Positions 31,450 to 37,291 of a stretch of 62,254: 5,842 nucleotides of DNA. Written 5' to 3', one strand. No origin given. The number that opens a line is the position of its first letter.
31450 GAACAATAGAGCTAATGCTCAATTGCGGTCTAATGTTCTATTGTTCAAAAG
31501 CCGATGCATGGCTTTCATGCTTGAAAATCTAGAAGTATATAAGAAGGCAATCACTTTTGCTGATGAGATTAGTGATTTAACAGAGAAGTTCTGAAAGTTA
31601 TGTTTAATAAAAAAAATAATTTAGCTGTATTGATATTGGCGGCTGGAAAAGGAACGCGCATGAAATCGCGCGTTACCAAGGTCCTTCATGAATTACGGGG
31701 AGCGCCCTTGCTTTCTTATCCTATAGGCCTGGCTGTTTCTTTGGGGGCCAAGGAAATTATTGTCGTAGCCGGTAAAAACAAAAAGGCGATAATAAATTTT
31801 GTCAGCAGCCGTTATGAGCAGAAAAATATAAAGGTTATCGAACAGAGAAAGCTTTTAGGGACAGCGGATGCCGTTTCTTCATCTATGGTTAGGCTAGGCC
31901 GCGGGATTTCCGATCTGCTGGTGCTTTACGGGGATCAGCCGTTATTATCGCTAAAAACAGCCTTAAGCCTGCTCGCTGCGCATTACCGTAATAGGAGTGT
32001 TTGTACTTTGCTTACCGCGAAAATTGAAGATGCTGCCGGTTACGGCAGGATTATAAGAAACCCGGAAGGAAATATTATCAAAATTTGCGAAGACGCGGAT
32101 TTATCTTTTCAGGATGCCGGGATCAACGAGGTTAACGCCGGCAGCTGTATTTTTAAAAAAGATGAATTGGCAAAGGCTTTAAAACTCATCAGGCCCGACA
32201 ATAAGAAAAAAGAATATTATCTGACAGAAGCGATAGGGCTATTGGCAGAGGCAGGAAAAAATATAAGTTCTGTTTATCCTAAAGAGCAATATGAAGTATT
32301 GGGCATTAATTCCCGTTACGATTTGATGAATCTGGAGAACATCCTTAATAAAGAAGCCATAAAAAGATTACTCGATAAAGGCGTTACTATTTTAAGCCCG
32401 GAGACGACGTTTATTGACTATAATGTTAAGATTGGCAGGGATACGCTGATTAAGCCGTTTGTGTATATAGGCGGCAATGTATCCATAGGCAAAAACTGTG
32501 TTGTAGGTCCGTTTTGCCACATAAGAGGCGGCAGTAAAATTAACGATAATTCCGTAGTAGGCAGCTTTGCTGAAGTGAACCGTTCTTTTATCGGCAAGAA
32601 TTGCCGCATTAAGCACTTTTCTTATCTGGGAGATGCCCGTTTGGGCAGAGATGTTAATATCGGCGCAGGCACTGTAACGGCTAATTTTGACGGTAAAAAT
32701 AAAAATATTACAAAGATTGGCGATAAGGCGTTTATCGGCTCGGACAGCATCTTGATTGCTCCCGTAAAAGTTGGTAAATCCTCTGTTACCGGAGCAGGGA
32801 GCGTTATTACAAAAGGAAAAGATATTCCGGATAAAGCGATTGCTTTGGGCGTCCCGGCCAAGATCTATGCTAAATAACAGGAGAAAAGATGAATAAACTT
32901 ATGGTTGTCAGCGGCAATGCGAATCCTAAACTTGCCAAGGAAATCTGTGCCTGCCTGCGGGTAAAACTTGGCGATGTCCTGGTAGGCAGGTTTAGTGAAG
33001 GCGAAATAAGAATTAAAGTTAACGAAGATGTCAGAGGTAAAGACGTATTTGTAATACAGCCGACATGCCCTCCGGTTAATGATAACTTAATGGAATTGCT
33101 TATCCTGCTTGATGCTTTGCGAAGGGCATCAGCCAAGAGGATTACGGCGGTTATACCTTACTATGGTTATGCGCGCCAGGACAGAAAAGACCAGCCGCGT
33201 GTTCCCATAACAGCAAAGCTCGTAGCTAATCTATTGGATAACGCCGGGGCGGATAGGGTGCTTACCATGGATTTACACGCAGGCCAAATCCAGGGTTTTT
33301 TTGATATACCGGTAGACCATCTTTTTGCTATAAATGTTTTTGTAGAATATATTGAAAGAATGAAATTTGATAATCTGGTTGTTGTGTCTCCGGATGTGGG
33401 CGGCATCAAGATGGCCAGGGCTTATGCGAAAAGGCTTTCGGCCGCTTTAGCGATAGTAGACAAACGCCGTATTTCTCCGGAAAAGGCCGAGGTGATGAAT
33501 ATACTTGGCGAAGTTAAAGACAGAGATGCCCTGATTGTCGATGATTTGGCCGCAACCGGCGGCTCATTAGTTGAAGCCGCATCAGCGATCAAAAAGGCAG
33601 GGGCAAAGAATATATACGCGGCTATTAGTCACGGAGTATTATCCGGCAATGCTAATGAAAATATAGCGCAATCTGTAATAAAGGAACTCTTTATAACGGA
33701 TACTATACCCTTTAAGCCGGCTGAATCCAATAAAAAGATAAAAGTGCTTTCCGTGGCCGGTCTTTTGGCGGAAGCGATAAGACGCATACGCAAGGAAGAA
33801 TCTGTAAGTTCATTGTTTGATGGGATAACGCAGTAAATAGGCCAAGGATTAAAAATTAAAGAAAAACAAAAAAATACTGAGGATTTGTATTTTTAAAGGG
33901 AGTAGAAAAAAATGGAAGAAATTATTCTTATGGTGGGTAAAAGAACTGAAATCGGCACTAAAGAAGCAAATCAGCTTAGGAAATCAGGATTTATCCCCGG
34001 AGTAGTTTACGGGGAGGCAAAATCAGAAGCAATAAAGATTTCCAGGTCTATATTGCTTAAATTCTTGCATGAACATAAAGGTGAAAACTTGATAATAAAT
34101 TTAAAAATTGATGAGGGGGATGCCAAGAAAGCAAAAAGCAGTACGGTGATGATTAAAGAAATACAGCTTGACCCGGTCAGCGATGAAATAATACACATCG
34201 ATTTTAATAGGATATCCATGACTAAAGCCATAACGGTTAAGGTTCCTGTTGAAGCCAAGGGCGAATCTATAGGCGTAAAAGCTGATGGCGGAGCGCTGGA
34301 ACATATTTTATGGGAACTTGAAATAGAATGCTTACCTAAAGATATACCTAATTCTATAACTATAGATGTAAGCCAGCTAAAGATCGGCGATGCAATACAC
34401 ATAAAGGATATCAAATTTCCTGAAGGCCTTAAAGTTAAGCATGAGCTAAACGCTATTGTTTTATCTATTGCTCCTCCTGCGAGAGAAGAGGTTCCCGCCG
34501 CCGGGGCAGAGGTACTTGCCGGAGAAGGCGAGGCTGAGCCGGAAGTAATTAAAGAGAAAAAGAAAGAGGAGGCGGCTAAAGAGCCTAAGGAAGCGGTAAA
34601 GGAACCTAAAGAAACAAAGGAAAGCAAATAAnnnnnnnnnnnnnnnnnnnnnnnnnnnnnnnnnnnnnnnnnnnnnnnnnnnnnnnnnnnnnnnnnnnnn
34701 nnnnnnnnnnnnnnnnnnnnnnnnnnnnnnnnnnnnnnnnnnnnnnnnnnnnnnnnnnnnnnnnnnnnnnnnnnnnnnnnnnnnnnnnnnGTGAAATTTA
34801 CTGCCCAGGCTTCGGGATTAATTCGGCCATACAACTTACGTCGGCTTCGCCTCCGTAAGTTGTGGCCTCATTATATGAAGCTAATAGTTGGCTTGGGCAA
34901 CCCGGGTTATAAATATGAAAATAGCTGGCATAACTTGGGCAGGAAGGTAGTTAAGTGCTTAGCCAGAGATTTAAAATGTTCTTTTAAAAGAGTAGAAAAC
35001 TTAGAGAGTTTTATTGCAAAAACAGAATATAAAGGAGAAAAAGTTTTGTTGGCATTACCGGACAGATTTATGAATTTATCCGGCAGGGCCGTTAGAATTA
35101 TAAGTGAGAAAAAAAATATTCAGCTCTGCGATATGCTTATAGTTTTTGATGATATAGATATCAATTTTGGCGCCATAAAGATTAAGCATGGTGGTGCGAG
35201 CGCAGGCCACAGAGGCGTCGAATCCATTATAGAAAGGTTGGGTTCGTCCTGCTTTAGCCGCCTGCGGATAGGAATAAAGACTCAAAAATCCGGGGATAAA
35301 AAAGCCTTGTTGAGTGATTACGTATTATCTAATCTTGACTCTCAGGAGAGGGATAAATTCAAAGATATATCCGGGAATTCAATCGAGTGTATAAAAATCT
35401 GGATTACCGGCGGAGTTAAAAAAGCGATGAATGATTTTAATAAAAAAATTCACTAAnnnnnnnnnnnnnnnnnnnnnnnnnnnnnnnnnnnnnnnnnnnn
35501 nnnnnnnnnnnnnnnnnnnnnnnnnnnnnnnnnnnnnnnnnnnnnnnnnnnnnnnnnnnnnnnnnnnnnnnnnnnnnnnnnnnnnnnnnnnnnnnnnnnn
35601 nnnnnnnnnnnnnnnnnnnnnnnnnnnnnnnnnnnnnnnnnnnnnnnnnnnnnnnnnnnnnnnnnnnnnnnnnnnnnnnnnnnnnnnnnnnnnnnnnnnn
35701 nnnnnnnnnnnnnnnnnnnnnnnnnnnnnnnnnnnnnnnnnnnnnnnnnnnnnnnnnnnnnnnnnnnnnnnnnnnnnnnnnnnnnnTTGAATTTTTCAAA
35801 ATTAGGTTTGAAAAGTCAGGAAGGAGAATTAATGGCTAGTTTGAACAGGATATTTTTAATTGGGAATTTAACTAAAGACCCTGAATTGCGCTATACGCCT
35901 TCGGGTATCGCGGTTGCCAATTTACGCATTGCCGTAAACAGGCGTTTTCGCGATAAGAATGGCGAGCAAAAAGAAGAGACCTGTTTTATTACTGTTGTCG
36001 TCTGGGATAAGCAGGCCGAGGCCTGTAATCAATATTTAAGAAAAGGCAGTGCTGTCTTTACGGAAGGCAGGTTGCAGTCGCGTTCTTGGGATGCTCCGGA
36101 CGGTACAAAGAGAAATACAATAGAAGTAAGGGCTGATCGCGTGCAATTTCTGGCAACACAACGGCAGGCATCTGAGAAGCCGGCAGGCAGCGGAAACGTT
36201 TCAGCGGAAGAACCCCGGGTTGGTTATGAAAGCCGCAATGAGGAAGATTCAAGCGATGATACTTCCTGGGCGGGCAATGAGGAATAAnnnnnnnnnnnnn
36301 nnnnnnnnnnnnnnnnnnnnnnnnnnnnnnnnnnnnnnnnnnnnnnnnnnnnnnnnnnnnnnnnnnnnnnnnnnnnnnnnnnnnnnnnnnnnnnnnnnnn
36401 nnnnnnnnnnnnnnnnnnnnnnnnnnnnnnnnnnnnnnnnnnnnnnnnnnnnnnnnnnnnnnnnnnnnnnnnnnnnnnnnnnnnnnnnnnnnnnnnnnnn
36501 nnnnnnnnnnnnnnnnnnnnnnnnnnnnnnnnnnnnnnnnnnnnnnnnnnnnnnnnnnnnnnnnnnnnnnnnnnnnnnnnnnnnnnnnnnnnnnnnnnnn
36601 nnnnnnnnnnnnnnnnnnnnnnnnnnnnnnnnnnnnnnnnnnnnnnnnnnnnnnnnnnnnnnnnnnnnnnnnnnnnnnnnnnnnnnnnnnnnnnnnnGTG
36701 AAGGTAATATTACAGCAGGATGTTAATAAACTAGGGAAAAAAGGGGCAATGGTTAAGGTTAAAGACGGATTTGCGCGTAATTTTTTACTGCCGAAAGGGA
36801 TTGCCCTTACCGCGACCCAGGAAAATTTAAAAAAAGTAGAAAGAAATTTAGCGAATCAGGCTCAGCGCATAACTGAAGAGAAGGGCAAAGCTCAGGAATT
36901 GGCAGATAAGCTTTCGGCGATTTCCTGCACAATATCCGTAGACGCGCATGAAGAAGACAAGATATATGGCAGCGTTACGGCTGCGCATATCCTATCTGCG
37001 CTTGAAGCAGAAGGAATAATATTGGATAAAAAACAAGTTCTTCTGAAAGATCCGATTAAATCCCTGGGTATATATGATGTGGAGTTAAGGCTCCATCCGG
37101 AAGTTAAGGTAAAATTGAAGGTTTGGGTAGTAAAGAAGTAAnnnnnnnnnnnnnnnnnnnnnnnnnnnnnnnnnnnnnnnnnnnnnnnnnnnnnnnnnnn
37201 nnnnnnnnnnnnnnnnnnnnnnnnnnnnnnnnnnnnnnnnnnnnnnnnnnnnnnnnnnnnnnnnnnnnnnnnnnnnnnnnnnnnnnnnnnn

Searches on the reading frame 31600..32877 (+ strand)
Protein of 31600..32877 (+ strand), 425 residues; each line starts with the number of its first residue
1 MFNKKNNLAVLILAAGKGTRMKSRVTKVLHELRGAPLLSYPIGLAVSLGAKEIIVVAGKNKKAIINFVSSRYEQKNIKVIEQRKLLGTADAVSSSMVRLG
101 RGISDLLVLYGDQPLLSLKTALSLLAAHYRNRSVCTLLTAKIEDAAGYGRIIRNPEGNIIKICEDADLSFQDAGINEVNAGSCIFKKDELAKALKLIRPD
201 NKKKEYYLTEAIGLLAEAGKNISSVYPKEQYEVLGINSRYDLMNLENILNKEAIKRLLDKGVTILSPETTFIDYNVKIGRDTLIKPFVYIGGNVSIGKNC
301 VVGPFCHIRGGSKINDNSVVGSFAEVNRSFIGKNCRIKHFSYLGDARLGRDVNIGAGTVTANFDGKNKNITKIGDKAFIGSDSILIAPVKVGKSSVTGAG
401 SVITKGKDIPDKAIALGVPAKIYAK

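Call 60: search_protein_families(library=pfam, proteins=[window:31600-32877:+], max_evalue=0.00001)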
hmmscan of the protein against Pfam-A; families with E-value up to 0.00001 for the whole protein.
window:31600-32877:+ (425 aa): 6 families
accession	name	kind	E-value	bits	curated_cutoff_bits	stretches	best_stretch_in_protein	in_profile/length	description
PF00132.30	Hexapep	-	8.9e-29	98.4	27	3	275-309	1-35/36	Bacterial transferase hexapeptide (six repeats)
PF12804.13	NTP_transf_3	-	8.8e-15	55.7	27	1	10-134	1-117/160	MobA-like NTP transferase domain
PF00483.29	NTP_transferase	-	1.5e-14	54.6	21.2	1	11-226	3-220/245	Nucleotidyl transferase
PF25084.1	LbH_EIF2B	-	5.2e-13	49.3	54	1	268-357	14-102/105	EIF2B subunit epsilon LbH domain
PF14602.12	Hexapep_2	-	8.4e-08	32.2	27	1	371-405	2-34/34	Hexapeptide repeat of succinyl-transferase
PF01128.25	IspD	-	4.4e-06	27.1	27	1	9-81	2-72/221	2-C-methyl-D-erythritol 4-phosphate cytidylyltransferase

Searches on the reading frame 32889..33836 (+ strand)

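Call 60: search_protein_families(library=pfam, proteins=[window:32889-33836:+], max_evalue=0.00001)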
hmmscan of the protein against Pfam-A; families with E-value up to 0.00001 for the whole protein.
window:32889-33836:+ (315 aa): 3 families
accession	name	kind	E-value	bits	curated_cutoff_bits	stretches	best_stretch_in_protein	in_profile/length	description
PF13793.12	Pribosyltran_N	-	3e-58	195.2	25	1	4-120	1-117/117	N-terminal domain of ribose phosphate pyrophosphokinase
PF14572.12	Pribosyl_synth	-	4.3e-28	98.9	27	1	198-310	70-183/184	Phosphoribosyl synthetase-associated domain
PF00156.33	Pribosyltran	-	5.1e-18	65.3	26.3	1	154-258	22-134/158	Phosphoribosyl transferase domain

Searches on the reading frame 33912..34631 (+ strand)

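Call 60: search_protein_families(library=pfam, proteins=[window:33912-34631:+], max_evalue=0.00001)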
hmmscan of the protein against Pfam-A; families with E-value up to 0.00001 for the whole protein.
window:33912-34631:+ (239 aa): 2 families
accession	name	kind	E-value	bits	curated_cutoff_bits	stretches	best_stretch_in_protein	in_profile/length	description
PF14693.11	Ribosomal_TL5_C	-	4.5e-29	101.1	27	1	107-189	2-83/84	Ribosomal protein TL5, C-terminal domain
PF01386.24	Ribosomal_L25p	-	2.1e-22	79.8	23.6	1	8-98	3-82/82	Ribosomal L25p family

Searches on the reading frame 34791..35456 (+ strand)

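Call 60: search_protein_families(library=pfam, proteins=[window:34791-35456:+], max_evalue=0.00001)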
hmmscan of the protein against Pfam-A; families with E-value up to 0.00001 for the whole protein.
window:34791-35456:+ (221 aa): 1 family
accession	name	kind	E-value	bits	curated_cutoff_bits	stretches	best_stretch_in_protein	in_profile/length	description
PF01195.25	Pept_tRNA_hydro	-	1.3e-52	178.8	27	1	31-217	1-183/183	Peptidyl-tRNA hydrolase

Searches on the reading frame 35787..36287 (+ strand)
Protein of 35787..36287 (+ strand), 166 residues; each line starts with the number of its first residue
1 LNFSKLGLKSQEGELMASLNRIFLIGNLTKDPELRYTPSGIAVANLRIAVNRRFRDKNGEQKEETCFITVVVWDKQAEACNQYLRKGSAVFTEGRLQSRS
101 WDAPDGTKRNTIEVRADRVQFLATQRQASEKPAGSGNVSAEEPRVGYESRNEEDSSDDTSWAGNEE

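Call 60: search_protein_families(library=pfam, proteins=[window:35787-36287:+], max_evalue=0.00001)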
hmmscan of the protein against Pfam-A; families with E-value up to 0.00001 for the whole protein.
window:35787-36287:+ (166 aa): 2 families
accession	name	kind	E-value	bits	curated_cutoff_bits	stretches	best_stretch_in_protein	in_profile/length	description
PF00436.31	SSB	-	4e-39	133.3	26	1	19-122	1-104/104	Single-strand binding protein family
PF22657.2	SSB_1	-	1.6e-06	28.6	27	1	20-100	1-79/91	Another single-strand binding protein family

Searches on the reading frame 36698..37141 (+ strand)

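Call 60: search_protein_families(library=pfam, proteins=[window:36698-37141:+], max_evalue=0.00001)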
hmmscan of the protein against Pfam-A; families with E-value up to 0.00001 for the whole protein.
window:36698-37141:+ (147 aa): 2 families
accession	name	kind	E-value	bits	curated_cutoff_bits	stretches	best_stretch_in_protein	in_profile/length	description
PF03948.19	Ribosomal_L9_C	-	5.7e-27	94.4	23.2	1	64-145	2-85/86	Ribosomal protein L9, C-terminal domain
PF01281.25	Ribosomal_L9_N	-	5.9e-23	80.6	20.7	1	1-47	1-47/47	Ribosomal protein L9, N-terminal domain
